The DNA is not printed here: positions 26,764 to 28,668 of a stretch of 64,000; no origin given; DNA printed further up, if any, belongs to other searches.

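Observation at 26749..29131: IS-like insertion between the convergent upp and uraA genes: MULE/IS256-related transposase with an N-terminal zinc-finger-like region, bounded by 29-bp perfect hairpin-forming inverted repeats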

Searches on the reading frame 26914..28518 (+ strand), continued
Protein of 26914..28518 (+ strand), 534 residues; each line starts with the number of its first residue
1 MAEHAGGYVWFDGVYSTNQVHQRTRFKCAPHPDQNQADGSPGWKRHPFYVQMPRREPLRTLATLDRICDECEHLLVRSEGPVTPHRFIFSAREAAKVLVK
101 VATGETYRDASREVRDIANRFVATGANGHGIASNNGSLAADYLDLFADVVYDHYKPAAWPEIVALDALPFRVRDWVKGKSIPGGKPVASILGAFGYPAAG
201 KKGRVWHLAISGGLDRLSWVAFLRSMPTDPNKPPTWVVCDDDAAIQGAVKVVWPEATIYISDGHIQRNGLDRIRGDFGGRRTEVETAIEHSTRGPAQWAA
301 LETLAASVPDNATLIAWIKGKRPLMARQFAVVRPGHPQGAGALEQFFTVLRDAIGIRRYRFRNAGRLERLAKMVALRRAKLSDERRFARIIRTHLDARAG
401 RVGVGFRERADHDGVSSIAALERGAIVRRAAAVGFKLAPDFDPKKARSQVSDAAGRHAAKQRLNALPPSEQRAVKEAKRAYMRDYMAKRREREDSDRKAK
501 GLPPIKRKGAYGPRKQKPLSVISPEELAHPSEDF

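Call 52: search_solved_structures(query=A3, max_evalue=10, show_alignments=2)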
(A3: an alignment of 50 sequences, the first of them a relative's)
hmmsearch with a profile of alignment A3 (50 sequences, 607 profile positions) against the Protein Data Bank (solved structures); distinct sequences matched with E-value up to 10: 7.
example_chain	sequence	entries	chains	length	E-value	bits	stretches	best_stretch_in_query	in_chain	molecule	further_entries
6yxx_E2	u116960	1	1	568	1.1e-14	57.3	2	459-600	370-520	DUF4379 domain-containing protein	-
7aor_at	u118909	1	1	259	2.4e-09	39.7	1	492-591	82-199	mS66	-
6sga_Fd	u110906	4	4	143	6.5e-09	38.3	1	522-596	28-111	mt-SAF33 | DUF4379 domain-containing protein | Probable Zinc-ribbon domain-containing protein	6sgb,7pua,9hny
7ane_at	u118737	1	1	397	6.3e-08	35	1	477-586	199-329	mS66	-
6hiv_DS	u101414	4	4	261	1.1e-06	30.9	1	492-589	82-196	ms66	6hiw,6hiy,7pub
6xg8_A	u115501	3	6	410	0.00041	22.5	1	157-316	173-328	Mutator family transposase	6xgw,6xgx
8skf_A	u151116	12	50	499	0.75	11.7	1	252-333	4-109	Betaine aldehyde dehydrogenase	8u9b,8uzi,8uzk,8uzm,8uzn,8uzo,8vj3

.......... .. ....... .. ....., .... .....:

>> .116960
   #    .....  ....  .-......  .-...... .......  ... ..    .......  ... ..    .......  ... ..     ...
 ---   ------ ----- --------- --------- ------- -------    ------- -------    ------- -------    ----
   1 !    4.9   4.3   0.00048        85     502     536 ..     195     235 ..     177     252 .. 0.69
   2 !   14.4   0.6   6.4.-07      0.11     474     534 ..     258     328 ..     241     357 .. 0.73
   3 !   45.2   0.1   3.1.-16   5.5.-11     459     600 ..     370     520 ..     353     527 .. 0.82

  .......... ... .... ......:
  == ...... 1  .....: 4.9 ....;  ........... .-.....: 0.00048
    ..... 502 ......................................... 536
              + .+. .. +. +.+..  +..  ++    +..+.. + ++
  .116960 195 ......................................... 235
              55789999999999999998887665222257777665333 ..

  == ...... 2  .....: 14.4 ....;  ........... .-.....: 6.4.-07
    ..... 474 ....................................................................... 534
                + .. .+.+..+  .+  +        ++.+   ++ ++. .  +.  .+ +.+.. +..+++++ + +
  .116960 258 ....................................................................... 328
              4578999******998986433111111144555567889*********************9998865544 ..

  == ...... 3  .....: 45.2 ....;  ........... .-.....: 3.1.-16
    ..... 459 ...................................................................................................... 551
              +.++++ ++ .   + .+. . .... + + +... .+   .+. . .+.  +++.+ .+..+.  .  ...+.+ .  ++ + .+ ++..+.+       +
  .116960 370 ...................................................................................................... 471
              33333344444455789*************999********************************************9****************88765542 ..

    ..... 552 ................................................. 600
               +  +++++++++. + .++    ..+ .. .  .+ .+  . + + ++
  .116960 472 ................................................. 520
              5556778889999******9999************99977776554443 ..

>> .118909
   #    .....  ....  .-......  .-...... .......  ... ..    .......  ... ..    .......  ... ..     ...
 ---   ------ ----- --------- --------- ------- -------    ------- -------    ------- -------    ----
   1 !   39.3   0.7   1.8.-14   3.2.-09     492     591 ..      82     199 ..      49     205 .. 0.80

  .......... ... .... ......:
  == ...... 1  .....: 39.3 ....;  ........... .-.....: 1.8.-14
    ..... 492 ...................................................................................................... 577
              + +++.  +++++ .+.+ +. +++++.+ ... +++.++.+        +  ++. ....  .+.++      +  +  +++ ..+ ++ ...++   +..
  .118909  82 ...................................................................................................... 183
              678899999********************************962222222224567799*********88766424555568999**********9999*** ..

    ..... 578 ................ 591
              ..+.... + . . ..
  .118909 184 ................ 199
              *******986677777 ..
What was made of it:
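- On IS256 family / prokaryotic Mutator-like transposases: The family profile hits PDB 6xg8 (ISCth4) at E 4e-4 (call 52).
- The profile hits PDB 6xg8, ISCth4, at E 4e-4 (call 52).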

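Call 53: search_protein_families(library=ncbifam, alignment_id=A3, max_evalue=0.01)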
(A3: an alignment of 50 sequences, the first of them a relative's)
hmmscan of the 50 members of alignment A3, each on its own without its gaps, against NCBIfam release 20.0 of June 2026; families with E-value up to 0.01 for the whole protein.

A. member 1, P0001 (534 aa): 0 families

B. families by the number of members that match (of 50 scanned): 5 families
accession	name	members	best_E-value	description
NF033543.2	transpos_IS256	26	1.3e-10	IS256 family transposase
NF033544.1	transpos_IS1249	24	6e-09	IS1249 family transposase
NF041731.2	transpos_ISH6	6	2.5e-05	ISH6 family transposase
NF033550.5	transpos_ISL3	2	0.0026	ISL3 family transposase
NF033517.1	transpos_IS66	1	0.0018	IS66 family transposase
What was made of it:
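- Closest known: IS1249 group and ISH6 family. Same: Weak profile matches: IS1249 in 24/50 family members (best 6e-9) and ISH6 in 6/50 (call 53).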

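Call 57: predict_structure(alignment_id=A2)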
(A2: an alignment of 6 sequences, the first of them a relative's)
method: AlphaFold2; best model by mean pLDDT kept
length: 534 residues; sequences in the alignment: 6
mean_pLDDT: 63.8   pTM: 0.58
mean pLDDT of the five models: 63.8, 62.4, 58.3, 49.6, 48.9
residues with pLDDT >= 90: 52; 70-90: 216; 50-70: 84; < 50: 182
segments of 3 or more residues with pLDDT < 50: 1-89, 106-111, 113-142, 173-186, 355-362, 400-416, 508-521
pLDDT, mean of each block of 10 residues (from residue 1): 24 24 34 39 34 31 35 37 33 59 51 44 36 32 60 74 85 43 55 86 83 81 77 85 89 89 88 81 92 93 91 90 90 79 76 49 63 78 66 60 34 45 71 80 77 78 80 85 84 82 61 42 53 46
secondary structure, 60 per line:
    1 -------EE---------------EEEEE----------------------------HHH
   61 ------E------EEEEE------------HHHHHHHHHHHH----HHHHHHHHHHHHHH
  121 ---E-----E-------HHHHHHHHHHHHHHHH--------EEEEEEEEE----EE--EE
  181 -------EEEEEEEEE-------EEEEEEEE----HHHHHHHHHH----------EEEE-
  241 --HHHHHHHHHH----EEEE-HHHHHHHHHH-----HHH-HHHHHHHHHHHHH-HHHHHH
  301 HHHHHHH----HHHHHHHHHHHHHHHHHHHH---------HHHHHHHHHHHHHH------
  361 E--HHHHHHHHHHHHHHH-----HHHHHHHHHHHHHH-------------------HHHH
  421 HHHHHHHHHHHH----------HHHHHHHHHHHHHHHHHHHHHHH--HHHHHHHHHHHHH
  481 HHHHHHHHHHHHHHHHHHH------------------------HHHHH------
elements in order: E25-29 E74-78 H91-102 H107-120 H138-153 E162-170 E188-196 E204-211 H216-225 E236-239 H243-252 E257-260 H262-271 H281-293 H295-307 H312-331 H341-354 H364-378 H384-397 H417-432 H443-465 H468-499 H524-528
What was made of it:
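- Tried and rejected: Built from 6 sequences, it was poor in the N-terminus (pLDDT 64; call 57).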

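Call 59: search_protein_families(library=pfam, proteins=[L013:3065-3730:-, L012:1640-2287:-, L011:1782-2363:-], max_evalue=1)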
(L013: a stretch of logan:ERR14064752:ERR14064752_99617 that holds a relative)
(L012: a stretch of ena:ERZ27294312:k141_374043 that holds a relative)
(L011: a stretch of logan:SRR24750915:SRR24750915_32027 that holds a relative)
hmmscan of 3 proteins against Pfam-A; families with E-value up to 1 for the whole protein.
L013:3065-3730:- (221 aa): 0 families

L012:1640-2287:- (215 aa): 1 family
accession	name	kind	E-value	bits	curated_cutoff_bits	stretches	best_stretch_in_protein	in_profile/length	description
PF05757.16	PsbQ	-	0.23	12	26.9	1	5-36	41-71/204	Oxygen evolving enhancer protein 3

L011:1782-2363:- (193 aa): 0 families

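Call 61: fold_search(model_id=the predicted structure, library=pdb)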
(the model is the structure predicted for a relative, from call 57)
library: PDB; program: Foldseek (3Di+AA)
matches with E <= 10: 225; with E <= 0.001: 7
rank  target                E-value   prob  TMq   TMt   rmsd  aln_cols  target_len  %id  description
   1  6xgx_B                4.4e-07  1.00  0.36  0.51  11.8       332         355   14  ISCth4 transposase, strand transfer complex 1, STC1 (released 2020-10-14)
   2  6xg8_A                6.1e-07  1.00  0.27  0.35  12.4       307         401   15  ISCth4 transposase, pre-cleaved complex, PCC (released 2020-10-14)
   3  6xg8_B                1.2e-06  1.00  0.34  0.48   6.9       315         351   14  ISCth4 transposase, pre-cleaved complex, PCC (released 2020-10-14)
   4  6xgx_A                1.4e-06  1.00  0.38  0.48  12.2       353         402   14  ISCth4 transposase, strand transfer complex 1, STC1 (released 2020-10-14)
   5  6xgw_B                3.8e-06  1.00  0.36  0.51   6.1       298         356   14  ISCth4 transposase, pre-reaction complex, PRC (released 2020-10-14)
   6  6p5a_A                4.0e-04  0.98  0.22  0.26  17.1       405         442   11  Drosophila P element transposase strand transfer complex (released 2019-10-30)
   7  6pe2_A                4.0e-04  0.98  0.23  0.26  17.2       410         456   11  Drosophila P element transposase strand transfer complex (released 2019-10-30)
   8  8q4d_A                4.5e-03  0.84  0.14  0.20  27.1       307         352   13  IstA-IstB(E167Q) Strand Transfer Complex (released 2024-07-10)
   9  4d1q_H                8.6e-03  0.66  0.19  0.20  23.8       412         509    9  Hermes transposase bound to its terminal inverted repeat (released 2014-07-30)
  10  8a1q_B                1.0e-02  0.97  0.13  0.40  14.4       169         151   13  HIV-1 Integrase Catalytic Core Domain and C-Terminal Domain in Complex with Allosteric Integrase Inhibitor STP0404 (Pi (released 2023-02-01)
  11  8fnm_B                1.1e-02  0.91  0.12  0.26  16.8       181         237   14  Structure of G140A/Q148K HIV-1 intasome with Dolutegravir bound (released 2023-08-09)
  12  2nrv_A                1.6e-02  0.63  0.12  0.25  15.6       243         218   12  Crystal structure of the C-terminal half of UvrC (released 2007-02-06)
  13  3vq4_A                1.9e-02  0.97  0.12  0.41  12.7       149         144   15  Fragments bound to HIV-1 integrase (released 2013-01-30)
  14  3ovn_A                1.9e-02  0.96  0.12  0.38  12.8       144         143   14  Fragment-based approach to the design of ligands targeting a novel site on HIV-1 integrase (released 2011-03-09)
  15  8cbs_D                1.9e-02  0.91  0.12  0.38  14.3       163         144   13  HIV-1 Integrase Catalytic Core Domain and C-Terminal Domain in Complex with Allosteric Integrase Inhibitor MUT871 (released 2023-06-07)
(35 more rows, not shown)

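Call 72: search_dna_similar(query=window:26914-28518:+, collection=plasmids, mode=protein, max_evalue=0.001, max_rows=15)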
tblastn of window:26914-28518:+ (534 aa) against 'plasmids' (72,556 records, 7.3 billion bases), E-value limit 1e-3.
No match.

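Call 73: find_related_loci(query=A2, collection=viral_contigs, flank=3000)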
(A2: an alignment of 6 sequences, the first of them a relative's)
Query A2 (534 aa) in viral_contigs; peptide patterns used: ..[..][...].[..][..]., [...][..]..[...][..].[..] (x = any residue, [..] = any of these).
59 stretches matched a pattern, but none encodes a relative of the query by tblastn (E <= 1e-3).
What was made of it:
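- Tried and rejected: Other collections. tblastn against plasmids and a viral-contig search found no relatives (calls 72, 73).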

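Call 86: search_protein_families(library=ncbifam, proteins=[L013:3065-3730:-, L012:1640-2287:-, L011:1782-2363:-], max_evalue=0.1)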
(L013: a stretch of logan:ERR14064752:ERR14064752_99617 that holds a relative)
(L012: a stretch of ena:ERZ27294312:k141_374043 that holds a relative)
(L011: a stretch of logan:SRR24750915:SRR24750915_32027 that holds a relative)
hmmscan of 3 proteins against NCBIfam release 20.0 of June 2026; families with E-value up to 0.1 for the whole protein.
L013:3065-3730:- (221 aa): 1 family
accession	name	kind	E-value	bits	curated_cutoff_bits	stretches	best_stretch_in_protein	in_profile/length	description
NF051881.1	StressantisigmaChrR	equivalog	5.5e-05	22.8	300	1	29-79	80-127/209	cadmium/peroxide/UV radiation responsive anti-sigma factor ChrR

L012:1640-2287:- (215 aa): 0 families

L011:1782-2363:- (193 aa): 0 families

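Call 87: search_protein_families(library=padloc, proteins=[L013:3065-3730:-, L012:1640-2287:-, L011:1782-2363:-, window:26914-28518:+], max_evalue=0.1)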
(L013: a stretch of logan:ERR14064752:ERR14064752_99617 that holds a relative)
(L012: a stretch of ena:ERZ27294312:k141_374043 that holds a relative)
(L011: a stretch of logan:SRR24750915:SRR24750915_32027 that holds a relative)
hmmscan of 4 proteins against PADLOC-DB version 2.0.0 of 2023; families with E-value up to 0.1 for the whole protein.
L013:3065-3730:- (221 aa): 0 families

L012:1640-2287:- (215 aa): 0 families

L011:1782-2363:- (193 aa): 0 families

window:26914-28518:+ (534 aa): 0 families
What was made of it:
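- Tried and rejected: Pfam, NCBIfam and PADLOC gave no family for any of them (calls 59, 86, 87).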

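Call 90: predict_structure(alignment_id=A3)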
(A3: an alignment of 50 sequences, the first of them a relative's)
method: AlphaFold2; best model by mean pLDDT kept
length: 534 residues; sequences in the alignment: 50
mean_pLDDT: 91.0   pTM: 0.86
mean pLDDT of the five models: 91.0, 89.2, 89.1, 88.7, 88.7
residues with pLDDT >= 90: 394; 70-90: 100; 50-70: 35; < 50: 5
segments of 3 or more residues with pLDDT < 50: none
pLDDT, mean of each block of 10 residues (from residue 1): 72 87 90 69 81 90 71 84 90 97 97 94 83 95 96 98 98 88 90 98 98 96 97 98 98 98 97 90 97 98 96 96 98 98 98 92 96 98 97 95 82 90 96 96 95 95 97 97 94 97 85 51 64 58
secondary structure, 60 per line:
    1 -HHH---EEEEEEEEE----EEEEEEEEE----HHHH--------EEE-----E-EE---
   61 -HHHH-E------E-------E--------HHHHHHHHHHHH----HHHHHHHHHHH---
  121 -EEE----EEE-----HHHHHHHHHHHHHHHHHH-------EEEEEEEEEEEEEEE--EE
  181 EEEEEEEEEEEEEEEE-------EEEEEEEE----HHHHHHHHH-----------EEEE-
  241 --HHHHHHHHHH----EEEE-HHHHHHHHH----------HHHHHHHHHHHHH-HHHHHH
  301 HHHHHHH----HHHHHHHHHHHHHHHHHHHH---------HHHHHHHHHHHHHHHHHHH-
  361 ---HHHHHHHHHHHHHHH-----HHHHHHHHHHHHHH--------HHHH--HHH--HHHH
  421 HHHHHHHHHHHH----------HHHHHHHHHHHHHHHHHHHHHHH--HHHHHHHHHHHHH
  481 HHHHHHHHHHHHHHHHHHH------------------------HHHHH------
elements in order: E8-16 E21-29 H34-37 E46-48 H62-65 H91-102 H107-117 E122-124 E129-131 H137-154 E162-176 E179-196 E204-211 H216-224 E236-239 H243-252 E257-260 H262-270 H281-293 H295-307 H312-331 H341-359 H364-378 H384-397 H406-409 H417-432 H443-465 H468-499 H524-528
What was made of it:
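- Tried and rejected: The 50-sequence model replaced it (call 90).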
